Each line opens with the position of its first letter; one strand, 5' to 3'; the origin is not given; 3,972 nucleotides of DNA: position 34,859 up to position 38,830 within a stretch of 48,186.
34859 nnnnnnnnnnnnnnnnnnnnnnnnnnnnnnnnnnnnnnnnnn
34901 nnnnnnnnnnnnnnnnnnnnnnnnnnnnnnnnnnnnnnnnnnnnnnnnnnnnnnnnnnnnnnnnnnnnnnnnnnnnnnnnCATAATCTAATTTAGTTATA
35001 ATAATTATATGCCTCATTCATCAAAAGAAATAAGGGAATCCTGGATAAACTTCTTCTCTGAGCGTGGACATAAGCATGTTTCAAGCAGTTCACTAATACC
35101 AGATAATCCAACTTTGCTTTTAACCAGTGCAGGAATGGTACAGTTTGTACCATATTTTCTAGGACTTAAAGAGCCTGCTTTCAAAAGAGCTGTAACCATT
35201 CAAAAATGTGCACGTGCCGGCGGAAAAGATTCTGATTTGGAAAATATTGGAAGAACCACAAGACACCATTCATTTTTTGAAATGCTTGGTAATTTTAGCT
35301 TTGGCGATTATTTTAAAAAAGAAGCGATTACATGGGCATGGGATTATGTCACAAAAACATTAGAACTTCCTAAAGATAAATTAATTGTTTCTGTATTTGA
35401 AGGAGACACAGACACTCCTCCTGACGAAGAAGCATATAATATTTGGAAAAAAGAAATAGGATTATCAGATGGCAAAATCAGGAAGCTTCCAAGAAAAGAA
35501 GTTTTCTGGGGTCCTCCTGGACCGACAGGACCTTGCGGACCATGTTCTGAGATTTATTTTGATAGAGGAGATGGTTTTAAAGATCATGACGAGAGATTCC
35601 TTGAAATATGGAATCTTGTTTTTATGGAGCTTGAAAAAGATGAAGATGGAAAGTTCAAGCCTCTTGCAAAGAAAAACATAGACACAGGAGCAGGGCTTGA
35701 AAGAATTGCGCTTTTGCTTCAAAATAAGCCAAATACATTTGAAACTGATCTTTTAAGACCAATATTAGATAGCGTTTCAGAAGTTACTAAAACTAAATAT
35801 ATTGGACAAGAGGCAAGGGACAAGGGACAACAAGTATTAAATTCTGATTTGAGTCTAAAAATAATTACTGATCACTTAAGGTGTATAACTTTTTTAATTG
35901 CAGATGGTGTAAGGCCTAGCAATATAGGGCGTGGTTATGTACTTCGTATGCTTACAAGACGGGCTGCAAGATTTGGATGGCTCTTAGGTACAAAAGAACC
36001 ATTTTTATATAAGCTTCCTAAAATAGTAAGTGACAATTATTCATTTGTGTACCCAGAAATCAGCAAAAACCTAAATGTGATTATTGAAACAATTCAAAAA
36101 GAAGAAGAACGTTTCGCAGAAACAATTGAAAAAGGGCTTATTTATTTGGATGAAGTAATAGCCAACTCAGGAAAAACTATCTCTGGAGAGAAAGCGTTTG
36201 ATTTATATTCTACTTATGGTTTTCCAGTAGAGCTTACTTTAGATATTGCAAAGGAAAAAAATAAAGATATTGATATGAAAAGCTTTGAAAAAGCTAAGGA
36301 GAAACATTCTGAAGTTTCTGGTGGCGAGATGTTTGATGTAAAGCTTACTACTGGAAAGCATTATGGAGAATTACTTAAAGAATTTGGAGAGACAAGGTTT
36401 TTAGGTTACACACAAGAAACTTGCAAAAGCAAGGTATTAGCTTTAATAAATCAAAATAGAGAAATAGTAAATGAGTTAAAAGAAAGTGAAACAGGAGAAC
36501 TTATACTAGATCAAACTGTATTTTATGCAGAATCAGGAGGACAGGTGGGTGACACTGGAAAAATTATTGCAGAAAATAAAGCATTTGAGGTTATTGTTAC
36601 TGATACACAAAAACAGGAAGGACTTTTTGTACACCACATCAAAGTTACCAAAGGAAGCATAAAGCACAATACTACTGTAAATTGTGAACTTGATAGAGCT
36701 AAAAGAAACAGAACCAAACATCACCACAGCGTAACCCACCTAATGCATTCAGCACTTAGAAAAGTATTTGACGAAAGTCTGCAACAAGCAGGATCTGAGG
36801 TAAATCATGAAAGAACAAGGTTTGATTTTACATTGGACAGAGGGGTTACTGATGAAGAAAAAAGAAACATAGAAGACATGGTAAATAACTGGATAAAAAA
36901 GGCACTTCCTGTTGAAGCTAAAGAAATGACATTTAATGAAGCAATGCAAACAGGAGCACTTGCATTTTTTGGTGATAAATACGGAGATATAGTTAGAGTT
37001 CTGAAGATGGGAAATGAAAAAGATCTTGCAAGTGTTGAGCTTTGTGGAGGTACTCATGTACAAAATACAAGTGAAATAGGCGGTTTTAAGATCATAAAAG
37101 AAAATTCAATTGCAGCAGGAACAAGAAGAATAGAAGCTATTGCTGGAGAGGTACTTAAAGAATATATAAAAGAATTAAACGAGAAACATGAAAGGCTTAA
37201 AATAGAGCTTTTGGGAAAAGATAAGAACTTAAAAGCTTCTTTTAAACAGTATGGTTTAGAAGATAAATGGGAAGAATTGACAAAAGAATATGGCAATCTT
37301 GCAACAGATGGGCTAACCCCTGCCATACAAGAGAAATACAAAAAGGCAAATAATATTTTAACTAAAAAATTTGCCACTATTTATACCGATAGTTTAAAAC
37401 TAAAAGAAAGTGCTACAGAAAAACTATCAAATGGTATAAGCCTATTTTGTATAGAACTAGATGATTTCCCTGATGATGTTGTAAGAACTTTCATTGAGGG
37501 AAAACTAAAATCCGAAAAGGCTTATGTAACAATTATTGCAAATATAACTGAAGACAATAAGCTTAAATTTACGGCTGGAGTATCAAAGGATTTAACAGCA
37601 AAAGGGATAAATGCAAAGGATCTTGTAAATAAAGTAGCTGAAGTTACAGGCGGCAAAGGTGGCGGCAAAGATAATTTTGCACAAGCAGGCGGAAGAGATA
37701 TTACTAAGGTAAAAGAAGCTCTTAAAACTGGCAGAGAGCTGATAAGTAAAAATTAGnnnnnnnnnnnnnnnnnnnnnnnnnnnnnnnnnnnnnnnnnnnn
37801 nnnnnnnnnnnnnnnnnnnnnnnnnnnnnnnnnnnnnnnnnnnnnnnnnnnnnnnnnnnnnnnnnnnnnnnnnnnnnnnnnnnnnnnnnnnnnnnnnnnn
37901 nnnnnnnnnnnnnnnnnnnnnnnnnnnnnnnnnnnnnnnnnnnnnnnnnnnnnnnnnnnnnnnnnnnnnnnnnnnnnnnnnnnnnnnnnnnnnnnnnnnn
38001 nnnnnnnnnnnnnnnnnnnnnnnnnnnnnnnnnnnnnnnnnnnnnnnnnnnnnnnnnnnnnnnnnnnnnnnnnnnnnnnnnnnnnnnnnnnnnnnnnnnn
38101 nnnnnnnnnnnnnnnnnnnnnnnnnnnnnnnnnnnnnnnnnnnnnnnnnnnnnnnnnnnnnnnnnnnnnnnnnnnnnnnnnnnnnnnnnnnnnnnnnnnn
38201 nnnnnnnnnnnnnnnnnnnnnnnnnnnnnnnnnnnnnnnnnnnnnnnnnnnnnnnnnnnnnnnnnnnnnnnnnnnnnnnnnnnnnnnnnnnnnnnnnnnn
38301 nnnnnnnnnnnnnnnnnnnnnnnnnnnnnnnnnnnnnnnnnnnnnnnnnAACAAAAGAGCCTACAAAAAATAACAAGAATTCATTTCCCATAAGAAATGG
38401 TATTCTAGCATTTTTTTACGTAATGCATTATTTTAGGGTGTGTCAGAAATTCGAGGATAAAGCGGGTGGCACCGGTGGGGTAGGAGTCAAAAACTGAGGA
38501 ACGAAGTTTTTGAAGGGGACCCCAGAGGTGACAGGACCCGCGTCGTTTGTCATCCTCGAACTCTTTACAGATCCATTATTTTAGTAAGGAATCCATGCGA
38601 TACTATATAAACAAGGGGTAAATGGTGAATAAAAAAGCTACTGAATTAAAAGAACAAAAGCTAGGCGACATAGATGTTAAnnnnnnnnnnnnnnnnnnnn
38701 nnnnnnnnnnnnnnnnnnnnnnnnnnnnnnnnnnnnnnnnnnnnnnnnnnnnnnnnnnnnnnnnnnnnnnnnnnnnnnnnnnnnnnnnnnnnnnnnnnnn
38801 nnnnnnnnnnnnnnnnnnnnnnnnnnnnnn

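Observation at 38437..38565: GC-rich 111-nt nested hairpin immediately upstream of the aromatic amino acid decarboxylase gene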

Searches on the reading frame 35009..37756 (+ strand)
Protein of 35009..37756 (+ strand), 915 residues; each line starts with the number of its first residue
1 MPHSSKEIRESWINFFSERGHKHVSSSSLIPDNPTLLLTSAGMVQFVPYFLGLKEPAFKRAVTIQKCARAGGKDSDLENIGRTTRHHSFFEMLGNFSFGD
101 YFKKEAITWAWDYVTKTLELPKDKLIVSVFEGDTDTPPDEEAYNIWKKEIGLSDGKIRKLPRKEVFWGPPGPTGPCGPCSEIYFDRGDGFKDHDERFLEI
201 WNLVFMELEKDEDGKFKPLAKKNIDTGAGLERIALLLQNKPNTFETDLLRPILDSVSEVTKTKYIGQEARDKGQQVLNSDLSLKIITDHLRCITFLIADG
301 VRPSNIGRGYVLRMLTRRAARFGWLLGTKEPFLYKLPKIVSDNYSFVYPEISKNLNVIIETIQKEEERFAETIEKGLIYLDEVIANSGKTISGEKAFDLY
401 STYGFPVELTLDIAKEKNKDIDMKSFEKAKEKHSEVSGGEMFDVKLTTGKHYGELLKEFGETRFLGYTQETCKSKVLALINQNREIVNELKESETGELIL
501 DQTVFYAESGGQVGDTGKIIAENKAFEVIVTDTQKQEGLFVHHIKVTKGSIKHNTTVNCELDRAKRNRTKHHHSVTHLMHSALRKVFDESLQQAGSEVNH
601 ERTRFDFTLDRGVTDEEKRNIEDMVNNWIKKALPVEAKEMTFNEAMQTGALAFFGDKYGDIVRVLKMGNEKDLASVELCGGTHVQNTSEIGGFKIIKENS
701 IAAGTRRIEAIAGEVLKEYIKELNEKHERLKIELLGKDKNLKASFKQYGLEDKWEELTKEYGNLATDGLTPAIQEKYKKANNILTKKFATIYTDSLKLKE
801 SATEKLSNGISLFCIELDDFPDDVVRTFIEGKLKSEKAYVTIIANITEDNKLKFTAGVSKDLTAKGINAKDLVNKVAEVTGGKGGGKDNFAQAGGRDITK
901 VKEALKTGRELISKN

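Call 10: search_protein_families(library=pfam, proteins=[window:35009-37756:+])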
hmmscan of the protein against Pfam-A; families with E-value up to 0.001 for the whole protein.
window:35009-37756:+ (915 aa): 3 families
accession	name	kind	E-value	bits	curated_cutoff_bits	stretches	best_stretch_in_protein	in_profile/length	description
PF01411.24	tRNA-synt_2c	-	3e-187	624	30.3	1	7-563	1-550/552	tRNA synthetases class II (A)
PF07973.19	tRNA_SAD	-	3e-18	66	24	1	662-709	1-44/44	Threonyl and Alanyl tRNA synthetase second additional domain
PF02272.25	DHHA1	-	6.1e-14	52.8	25.9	1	817-913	9-101/102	DHHA1 domain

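Call 39: list_cluster_members(proteins=[window:35009-37756:+, window:37753-38391:-, window:38622-40151:+, L005:4162-5199:-, L003:2028-2792:-])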
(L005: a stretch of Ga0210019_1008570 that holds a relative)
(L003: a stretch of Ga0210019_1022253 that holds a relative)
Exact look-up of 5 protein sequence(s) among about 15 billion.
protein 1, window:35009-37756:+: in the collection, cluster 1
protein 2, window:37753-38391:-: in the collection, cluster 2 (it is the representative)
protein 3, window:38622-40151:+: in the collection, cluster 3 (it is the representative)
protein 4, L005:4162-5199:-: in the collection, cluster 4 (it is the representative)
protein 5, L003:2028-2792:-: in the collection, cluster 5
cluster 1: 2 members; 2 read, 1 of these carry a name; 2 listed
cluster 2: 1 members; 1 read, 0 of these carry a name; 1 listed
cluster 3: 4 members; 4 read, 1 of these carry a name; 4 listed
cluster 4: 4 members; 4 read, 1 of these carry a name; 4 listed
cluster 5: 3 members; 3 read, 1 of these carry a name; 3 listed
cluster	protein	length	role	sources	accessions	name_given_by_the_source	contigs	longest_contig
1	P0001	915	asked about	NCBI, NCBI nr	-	-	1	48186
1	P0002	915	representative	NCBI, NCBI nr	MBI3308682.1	MAG: alanine--tRNA ligase [Candidatus Melainabacteria bacterium] | alanine--tRNA ligase [Candidatus Melainabacteria bacterium]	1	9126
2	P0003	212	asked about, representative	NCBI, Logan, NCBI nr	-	-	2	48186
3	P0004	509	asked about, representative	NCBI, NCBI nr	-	-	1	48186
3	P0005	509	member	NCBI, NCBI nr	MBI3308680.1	MAG: amino acid decarboxylase [Candidatus Melainabacteria bacterium] | amino acid decarboxylase [Candidatus Melainabacteria bacterium]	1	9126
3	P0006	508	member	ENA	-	-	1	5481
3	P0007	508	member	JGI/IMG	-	-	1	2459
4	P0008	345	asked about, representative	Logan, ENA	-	-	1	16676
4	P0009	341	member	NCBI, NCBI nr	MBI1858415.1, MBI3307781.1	MAG: phenylalanine--tRNA ligase subunit alpha [Candidatus Melainabacteria bacterium] | phenylalanine--tRNA ligase subunit alpha [Candidatus Melainabacteria bacterium]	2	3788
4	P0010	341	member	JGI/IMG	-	-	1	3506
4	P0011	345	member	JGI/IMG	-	-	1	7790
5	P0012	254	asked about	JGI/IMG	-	-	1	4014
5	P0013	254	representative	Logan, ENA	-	-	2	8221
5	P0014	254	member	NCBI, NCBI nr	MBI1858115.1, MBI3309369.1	MAG: 16S rRNA (uracil(1498)-N(3))-methyltransferase [Candidatus Melainabacteria bacterium] | 16S rRNA (uracil(1498)-N(3))-methyltransferase [Candidatus Melainabacteria bacterium]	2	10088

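Call 40: find_encoding_contigs(protein=P0006, flank=3000, max_places=4)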
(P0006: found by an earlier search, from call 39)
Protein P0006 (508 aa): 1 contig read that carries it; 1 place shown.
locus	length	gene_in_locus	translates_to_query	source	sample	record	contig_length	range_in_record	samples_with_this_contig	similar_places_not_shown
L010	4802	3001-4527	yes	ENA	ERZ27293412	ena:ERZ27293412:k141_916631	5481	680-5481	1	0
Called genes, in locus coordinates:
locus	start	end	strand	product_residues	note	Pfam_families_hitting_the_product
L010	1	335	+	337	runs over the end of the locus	PF07973:tRNA_SAD, PF02272:DHHA1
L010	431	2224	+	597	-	-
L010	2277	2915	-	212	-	PF01914:MarC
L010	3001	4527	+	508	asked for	PF00282:Pyridoxal_deC, PF01212:Beta_elim_lyase (weak), PF05889:SepSecS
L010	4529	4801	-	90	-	?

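Call 41: find_encoding_contigs(protein=P0007, flank=3000, max_places=4)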
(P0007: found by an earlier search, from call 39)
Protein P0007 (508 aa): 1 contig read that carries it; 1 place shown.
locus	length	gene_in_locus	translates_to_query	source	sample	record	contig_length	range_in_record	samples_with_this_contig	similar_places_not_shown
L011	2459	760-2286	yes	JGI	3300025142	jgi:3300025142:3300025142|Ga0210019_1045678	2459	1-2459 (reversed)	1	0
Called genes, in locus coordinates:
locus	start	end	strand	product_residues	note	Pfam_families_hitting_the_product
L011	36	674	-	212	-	PF01914:MarC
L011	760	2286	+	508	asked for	PF00282:Pyridoxal_deC, PF01212:Beta_elim_lyase (weak), PF05889:SepSecS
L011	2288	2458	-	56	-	?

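Call 43: find_encoding_contigs(protein=P0014, flank=10000, max_places=4)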
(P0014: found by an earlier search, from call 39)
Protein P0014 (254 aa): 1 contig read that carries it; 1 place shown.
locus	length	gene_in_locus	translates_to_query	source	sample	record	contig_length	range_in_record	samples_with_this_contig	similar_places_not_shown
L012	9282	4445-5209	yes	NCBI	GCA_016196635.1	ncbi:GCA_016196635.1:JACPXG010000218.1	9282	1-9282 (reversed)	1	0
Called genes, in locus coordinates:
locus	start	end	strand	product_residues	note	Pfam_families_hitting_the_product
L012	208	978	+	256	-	PF00072:Response_reg, PF00486:Trans_reg_C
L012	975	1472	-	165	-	PF00583:Acetyltransf_1 (weak)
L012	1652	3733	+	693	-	PF03190:Thioredox_DsbH, PF13899:Thioredoxin_7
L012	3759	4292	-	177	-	-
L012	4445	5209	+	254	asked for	PF20260:PUA_4 (weak), PF04452:Methyltrans_RNA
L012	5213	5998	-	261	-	PF08281:Sigma70_r4_2 (faint), PF13384:HTH_23 (faint), PF00196:GerE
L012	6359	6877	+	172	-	-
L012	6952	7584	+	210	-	PF00730:HhH-GPD, PF00633:HHH (faint)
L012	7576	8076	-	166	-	PF00578:AhpC-TSA, PF08534:Redoxin, PF13905:Thioredoxin_8 (weak), PF13911:AhpC-TSA_2 (faint)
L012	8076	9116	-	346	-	PF00586:AIRS, PF02769:AIRS_C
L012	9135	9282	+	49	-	PF02660:G3P_acyltransf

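Call 44: find_encoding_contigs(protein=P0013, flank=10000, max_places=4)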
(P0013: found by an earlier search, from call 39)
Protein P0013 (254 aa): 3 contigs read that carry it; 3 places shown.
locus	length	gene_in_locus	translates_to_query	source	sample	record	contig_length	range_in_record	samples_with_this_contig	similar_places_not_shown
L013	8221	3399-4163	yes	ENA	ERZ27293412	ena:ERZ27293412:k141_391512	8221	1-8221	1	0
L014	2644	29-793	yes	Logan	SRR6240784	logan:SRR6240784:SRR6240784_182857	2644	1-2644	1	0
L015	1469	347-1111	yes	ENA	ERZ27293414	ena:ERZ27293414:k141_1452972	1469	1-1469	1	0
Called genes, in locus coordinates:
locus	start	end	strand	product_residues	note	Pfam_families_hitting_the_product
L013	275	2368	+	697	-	PF03190:Thioredox_DsbH, PF13899:Thioredoxin_7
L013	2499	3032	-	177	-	-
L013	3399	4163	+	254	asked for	PF20260:PUA_4 (weak), PF04452:Methyltrans_RNA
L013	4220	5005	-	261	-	PF08281:Sigma70_r4_2 (faint), PF13384:HTH_23 (faint), PF00196:GerE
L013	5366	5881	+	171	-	-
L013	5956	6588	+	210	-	PF00730:HhH-GPD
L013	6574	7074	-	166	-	PF00578:AhpC-TSA, PF08534:Redoxin, PF13905:Thioredoxin_8 (weak)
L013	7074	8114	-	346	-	PF00586:AIRS, PF02769:AIRS_C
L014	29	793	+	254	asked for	PF20260:PUA_4 (weak), PF04452:Methyltrans_RNA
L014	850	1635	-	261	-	PF08281:Sigma70_r4_2 (faint), PF13384:HTH_23 (faint), PF00196:GerE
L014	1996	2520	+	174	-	-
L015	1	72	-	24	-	?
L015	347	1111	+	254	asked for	PF20260:PUA_4 (weak), PF04452:Methyltrans_RNA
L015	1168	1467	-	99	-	?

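Call 45: find_encoding_contigs(protein=P0008, flank=10000, max_places=4)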
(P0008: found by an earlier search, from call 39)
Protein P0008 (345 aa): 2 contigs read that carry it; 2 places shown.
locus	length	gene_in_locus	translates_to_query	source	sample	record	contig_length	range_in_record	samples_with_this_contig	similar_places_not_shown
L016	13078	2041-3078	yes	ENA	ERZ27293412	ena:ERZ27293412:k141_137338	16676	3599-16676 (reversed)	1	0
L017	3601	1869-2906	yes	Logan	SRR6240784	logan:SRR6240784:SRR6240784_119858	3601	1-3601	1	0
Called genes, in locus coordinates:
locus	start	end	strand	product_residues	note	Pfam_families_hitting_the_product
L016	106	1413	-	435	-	PF01966:HD, PF19276:HD_assoc_2 (faint)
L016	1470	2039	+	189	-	PF01833:TIG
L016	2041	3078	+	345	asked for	PF02912:Phe_tRNA-synt_N, PF01409:tRNA-synt_2d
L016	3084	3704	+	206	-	PF01966:HD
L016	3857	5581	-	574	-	-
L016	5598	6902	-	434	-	PF01523:PmbA_TldD_1st (weak), PF19289:PmbA_TldD_3rd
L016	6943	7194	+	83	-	-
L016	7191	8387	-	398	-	PF00072:Response_reg, PF00512:HisKA, PF02518:HATPase_c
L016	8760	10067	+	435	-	PF01590:GAF (weak), PF13185:GAF_2, PF00512:HisKA, PF02518:HATPase_c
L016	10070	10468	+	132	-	PF00072:Response_reg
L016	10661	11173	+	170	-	-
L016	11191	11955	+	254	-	-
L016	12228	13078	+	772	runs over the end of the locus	-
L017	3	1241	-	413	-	?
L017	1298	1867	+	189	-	PF01833:TIG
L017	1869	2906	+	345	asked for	PF02912:Phe_tRNA-synt_N, PF01409:tRNA-synt_2d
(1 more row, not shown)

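Call 58: find_encoding_contigs(protein=P0009, flank=10000, max_places=4)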
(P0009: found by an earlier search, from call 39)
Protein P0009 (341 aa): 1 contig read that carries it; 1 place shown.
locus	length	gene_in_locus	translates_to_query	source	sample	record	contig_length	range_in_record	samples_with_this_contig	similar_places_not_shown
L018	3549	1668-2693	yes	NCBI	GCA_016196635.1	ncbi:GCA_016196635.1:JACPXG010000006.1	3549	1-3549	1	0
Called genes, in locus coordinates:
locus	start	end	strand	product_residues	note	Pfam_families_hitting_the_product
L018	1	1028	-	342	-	PF01966:HD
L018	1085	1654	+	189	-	PF01833:TIG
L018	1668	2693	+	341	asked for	PF02912:Phe_tRNA-synt_N, PF01409:tRNA-synt_2d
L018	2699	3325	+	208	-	PF01966:HD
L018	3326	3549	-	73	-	?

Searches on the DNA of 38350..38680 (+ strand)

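Call 7: search_rna_families(source=window, start=38350, end=38680, threshold=evalue, max_evalue=10, show_alignments=3)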
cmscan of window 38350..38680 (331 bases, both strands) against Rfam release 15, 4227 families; matches with E-value up to 10: 2.
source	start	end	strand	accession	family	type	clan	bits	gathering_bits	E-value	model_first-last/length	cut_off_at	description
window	38395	38432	-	RF01726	SAM-II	Cis-reg; riboswitch;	-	15.8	44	1.8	1-60/60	no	SAM-II riboswitch aptamer (SAM-II long loop)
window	38350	38433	+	RF01675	CrcZ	Gene; sRNA;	-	7.3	95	7.8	295-398/398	5'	Pseudomonas sRNA CrcZ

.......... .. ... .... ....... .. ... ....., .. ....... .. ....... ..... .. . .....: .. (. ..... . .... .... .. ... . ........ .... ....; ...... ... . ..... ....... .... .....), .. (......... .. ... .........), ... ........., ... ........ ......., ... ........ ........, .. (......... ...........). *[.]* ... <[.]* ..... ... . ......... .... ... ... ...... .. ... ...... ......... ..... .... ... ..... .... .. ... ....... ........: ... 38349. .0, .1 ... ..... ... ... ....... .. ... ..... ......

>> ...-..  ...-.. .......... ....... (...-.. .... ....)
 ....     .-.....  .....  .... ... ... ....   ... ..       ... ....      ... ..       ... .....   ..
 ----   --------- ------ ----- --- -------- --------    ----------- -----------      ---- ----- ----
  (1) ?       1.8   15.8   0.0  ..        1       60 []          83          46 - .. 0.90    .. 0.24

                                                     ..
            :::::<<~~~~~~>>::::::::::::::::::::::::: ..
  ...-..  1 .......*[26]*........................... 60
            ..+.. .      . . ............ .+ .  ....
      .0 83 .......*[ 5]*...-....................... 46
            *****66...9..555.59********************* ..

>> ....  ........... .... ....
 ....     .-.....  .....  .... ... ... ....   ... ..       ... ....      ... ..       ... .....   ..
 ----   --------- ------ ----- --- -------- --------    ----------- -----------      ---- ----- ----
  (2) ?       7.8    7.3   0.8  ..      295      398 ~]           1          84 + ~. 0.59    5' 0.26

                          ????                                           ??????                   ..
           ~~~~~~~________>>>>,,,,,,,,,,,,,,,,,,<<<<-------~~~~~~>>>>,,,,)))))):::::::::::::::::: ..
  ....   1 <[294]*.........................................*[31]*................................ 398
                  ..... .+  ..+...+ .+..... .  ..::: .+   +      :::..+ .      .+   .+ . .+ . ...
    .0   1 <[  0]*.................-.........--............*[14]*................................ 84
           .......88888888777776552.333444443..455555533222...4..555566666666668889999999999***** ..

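Call 37: search_dna_similar(query=window:38437-38573:+, collection=plasmids, mode=distant, max_evalue=1)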
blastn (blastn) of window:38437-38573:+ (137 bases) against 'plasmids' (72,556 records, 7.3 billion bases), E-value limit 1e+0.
No match.

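Call 38: search_dna_similar(query=window:38437-38573:+, collection=phages, mode=distant, max_evalue=1)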
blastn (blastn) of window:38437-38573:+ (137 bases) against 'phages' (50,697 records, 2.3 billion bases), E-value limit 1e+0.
Records with a match: 2; places in all: 2; records where one place covers at least 80% of the query: 0.
Best place of each record, by identity: 80-90% 2.
By first word of the organism name: Escherichia 2.
By host as written in the record: Escherichia coli CFT073 2.
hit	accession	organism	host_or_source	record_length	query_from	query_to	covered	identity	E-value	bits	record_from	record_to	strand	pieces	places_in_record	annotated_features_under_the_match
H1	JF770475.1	Escherichia phage phiEB49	Escherichia coli CFT073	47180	49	79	23%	87.1%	4e-1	39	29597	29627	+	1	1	gp41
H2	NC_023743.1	Escherichia phage phiEB49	Escherichia coli CFT073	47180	49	79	23%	87.1%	4e-1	39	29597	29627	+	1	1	tail length tape measure protein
